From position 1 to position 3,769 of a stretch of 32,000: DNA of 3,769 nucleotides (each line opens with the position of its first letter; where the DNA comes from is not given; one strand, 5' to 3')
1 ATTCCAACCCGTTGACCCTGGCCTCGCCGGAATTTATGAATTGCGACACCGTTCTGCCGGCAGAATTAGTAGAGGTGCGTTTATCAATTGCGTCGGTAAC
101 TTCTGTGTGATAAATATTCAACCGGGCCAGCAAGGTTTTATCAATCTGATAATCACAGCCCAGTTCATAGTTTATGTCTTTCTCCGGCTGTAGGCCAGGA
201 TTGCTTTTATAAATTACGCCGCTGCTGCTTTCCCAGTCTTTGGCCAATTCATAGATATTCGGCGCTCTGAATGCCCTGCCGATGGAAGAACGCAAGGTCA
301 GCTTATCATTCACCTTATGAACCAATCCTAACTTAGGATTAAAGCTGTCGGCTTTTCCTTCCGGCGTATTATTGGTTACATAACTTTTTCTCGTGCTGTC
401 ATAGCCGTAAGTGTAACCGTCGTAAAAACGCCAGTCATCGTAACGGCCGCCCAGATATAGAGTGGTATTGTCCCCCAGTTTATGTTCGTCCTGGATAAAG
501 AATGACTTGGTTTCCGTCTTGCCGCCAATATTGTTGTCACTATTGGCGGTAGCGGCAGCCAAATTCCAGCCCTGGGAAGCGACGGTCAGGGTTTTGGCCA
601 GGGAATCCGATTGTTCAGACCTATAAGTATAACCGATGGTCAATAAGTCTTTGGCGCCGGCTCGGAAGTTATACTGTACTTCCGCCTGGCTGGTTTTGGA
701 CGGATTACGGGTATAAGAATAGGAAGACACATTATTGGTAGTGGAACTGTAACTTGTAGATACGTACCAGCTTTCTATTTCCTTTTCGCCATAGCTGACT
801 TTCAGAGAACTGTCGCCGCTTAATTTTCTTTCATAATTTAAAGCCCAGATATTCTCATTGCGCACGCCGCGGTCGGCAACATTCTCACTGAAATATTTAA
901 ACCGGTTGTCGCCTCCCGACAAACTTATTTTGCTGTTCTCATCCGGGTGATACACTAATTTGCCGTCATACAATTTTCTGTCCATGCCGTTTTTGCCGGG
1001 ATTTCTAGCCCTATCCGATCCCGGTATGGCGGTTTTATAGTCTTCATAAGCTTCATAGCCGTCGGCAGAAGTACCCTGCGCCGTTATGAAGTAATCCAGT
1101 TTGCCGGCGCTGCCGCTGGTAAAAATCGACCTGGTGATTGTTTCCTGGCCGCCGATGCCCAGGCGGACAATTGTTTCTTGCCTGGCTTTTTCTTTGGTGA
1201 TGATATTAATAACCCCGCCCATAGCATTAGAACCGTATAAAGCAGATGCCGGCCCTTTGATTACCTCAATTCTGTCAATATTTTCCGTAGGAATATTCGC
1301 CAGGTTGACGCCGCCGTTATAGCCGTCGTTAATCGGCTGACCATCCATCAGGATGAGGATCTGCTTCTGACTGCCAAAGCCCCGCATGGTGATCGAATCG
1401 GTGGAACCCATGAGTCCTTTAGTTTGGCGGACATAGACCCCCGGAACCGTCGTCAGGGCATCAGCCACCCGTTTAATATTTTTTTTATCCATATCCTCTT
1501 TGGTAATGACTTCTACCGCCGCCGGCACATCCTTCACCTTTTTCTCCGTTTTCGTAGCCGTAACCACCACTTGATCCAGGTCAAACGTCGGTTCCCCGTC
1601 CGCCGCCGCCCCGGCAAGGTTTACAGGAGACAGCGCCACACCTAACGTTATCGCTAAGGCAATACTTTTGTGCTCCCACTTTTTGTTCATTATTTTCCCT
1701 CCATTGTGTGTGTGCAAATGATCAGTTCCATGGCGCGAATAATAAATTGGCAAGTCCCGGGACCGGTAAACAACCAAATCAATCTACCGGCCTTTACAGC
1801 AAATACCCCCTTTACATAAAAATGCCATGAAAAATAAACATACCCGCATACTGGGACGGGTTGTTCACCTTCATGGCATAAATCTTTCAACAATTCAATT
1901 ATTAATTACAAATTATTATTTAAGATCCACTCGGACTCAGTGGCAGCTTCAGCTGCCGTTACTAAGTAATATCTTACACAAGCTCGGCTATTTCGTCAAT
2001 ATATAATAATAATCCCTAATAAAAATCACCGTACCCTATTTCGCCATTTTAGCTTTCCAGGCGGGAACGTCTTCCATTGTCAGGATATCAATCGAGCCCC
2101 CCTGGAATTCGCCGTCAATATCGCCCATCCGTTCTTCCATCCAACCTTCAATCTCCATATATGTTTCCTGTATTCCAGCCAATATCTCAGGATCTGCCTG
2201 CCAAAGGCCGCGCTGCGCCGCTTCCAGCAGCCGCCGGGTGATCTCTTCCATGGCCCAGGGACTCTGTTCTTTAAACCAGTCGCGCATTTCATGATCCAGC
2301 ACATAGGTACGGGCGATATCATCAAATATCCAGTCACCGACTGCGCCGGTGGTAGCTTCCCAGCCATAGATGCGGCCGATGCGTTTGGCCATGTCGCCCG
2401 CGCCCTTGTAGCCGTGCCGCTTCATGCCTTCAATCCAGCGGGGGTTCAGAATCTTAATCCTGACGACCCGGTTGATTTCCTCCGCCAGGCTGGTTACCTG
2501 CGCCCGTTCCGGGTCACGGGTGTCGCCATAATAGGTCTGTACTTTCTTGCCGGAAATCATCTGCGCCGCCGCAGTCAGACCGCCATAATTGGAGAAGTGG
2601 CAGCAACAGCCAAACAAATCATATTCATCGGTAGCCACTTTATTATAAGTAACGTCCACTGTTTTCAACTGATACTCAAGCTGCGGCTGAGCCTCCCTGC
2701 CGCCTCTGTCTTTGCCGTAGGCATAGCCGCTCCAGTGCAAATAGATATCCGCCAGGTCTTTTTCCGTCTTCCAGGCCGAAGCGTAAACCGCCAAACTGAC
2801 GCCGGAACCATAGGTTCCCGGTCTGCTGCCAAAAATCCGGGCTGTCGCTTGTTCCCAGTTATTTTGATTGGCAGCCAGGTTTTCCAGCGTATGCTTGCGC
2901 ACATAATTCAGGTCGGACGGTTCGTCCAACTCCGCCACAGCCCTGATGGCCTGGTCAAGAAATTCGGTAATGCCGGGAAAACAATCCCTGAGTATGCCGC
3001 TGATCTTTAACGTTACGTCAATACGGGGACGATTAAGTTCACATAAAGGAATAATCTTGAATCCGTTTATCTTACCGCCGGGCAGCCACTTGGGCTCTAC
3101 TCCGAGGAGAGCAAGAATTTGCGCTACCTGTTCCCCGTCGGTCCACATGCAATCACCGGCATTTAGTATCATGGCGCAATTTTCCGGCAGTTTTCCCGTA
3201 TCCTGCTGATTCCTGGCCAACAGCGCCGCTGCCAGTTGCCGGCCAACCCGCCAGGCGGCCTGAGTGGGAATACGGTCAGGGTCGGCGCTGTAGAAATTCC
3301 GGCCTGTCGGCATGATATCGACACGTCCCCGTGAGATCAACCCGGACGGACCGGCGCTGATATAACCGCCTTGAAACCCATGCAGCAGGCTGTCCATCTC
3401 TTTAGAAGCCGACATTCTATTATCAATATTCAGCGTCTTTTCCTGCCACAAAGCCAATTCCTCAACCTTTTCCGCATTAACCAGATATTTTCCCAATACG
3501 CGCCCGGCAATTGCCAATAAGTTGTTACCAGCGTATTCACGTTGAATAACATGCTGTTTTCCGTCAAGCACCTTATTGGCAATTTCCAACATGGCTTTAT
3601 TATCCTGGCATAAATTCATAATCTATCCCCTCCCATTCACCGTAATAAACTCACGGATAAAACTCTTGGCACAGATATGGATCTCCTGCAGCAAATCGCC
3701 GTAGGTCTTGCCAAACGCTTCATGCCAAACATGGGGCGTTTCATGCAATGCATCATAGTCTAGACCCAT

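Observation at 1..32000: Two tandem paralogous CobN-chelatase / TonB-receptor / exporter modules: candidate envelope-spanning metallo-tetrapyrrole processing system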

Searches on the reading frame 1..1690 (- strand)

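Call 14: search_protein_families(library=pfam, proteins=[window:1-1690:-])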
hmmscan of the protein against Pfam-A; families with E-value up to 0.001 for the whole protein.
window:1-1690:- (563 aa): 2 families
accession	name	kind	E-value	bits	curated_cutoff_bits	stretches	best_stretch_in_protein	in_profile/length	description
PF00593.30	TonB_dep_Rec_b-barrel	-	3.4e-35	123.2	27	1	242-563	38-329/436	TonB dependent receptor-like, beta-barrel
PF07715.20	Plug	-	6.1e-34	117.2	23.9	1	52-160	2-107/107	TonB-dependent Receptor Plug Domain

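Call 30: search_protein_families(library=ncbifam, proteins=[window:1-1690:-], max_evalue=0.00001)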
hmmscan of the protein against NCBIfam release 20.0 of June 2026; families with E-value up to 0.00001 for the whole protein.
window:1-1690:- (563 aa): 34 families (the best 25 are shown)
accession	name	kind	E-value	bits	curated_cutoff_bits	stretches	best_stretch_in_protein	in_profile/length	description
TIGR01785.1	TonB-hemin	subfamily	1.3e-59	202.3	316.85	1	38-563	1-540/677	TonB-dependent heme/hemoglobin receptor family protein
TIGR01786.1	TonB-hemlactrns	subfamily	2.8e-55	187.9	323.75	1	39-563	1-558/719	TonB-dependent hemoglobin/transferrin/lactoferrin family receptor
NF010010.0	PRK13483.1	equivalog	6.8e-52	176.3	927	1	12-538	7-493/660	ligand-gated channel protein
TIGR01779.1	TonB-B12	equivalog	3e-49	168.1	599.7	1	11-411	5-389/614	TonB-dependent vitamin B12 receptor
TIGR01783.1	TonB-siderophor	subfamily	9.2e-42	143.5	223.5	1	54-563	1-506/649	TonB-dependent siderophore receptor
NF010048.1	PRK13524.1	subfamily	1.7e-39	135.9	493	2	32-419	34-459/744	FepA family TonB-dependent siderophore receptor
NF010038.0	PRK13513.1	equivalog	4e-39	134.7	942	2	23-170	20-169/659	ligand-gated channel protein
NF010011.0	PRK13484.1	equivalog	3.8e-38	131.2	1197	2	37-263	29-251/682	IreA family TonB-dependent siderophore receptor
NF007926.1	PRK10641.1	equivalog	1.2e-37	129.8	836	1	35-368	24-351/617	TonB-dependent vitamin B12 receptor BtuB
NF007478.2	PRK10064.1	equivalog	2.4e-37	128.5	745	1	15-552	9-504/663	catecholate siderophore receptor CirA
NF050067.1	TonBEntbctnRecCfrA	equivalog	7.3e-37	127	1200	2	33-169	21-161/698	TonB-dependent ferric enterobactin receptor CfrA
NF010051.0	PRK13528.1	subfamily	2.4e-33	115.3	583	2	16-170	12-176/727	FepA family TonB-dependent siderophore receptor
NF053590.1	TonB_dep_TOL0244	equivalog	1.1e-32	113.5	645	1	38-419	10-352/604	TOL_0244 family TonB-dependent receptor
NF010012.0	PRK13486.1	equivalog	3.1e-32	111.8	924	2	39-183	26-176/696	TonB-dependent receptor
NF049944.1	TonB_dep_PUIUD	equivalog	6.4e-31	107.4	850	2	28-221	30-231/686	TonB-dependent receptor, PUIUD motif-type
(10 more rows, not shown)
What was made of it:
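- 1..1690 (-): TonB-dependent receptor 1. 563 intact codons; the C-terminus runs off the window start. The best NCBIfam hits (haemin, B12, siderophore receptor families) are all below their cut-offs (call 30).
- The best NCBIfam hit for receptor 1 is the haemin receptor family, although at 202 bits against a cut-off of 317 (call 30).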

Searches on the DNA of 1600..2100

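Call 11: search_rna_families(source=window, start=1600, end=2100, threshold=evalue, max_evalue=10, show_alignments=2)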
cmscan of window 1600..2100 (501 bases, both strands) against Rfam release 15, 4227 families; matches with E-value up to 10: 0.
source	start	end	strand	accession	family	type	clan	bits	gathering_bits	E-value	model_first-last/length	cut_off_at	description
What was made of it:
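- On Known riboswitch or RNA families (Rfam 15, including cobalamin and NiCo): None at E <= 10 in 1600-2100 (call 11).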

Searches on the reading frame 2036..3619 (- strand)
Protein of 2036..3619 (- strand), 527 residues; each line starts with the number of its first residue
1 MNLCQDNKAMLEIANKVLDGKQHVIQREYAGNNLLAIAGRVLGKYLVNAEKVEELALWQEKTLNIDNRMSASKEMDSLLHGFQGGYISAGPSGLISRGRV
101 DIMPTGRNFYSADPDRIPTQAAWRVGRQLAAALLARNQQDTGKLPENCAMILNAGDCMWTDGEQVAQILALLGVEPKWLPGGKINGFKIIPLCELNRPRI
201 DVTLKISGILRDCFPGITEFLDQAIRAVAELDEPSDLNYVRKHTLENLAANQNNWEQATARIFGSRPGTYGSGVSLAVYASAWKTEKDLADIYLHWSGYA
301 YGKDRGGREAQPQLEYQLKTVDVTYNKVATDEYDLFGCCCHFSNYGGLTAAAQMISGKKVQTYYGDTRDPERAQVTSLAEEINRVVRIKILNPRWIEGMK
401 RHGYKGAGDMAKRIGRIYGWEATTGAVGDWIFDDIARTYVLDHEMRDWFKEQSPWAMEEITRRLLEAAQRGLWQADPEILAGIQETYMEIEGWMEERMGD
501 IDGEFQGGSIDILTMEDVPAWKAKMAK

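Call 5: search_protein_families(library=pfam, proteins=[window:2036-3619:-])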
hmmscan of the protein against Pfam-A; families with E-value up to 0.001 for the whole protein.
window:2036-3619:- (527 aa): 1 family
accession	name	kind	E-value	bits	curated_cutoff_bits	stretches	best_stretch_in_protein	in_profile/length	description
PF02514.21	CobN-Mg_chel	-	8.4e-182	607.1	24.5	1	40-478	647-1088/1090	CobN/Magnesium Chelatase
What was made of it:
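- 2036..3619 (-): CobN1 C-terminal part (527 aa). Matches CobN-Mg_chel profile positions 647-1088 (call 5).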
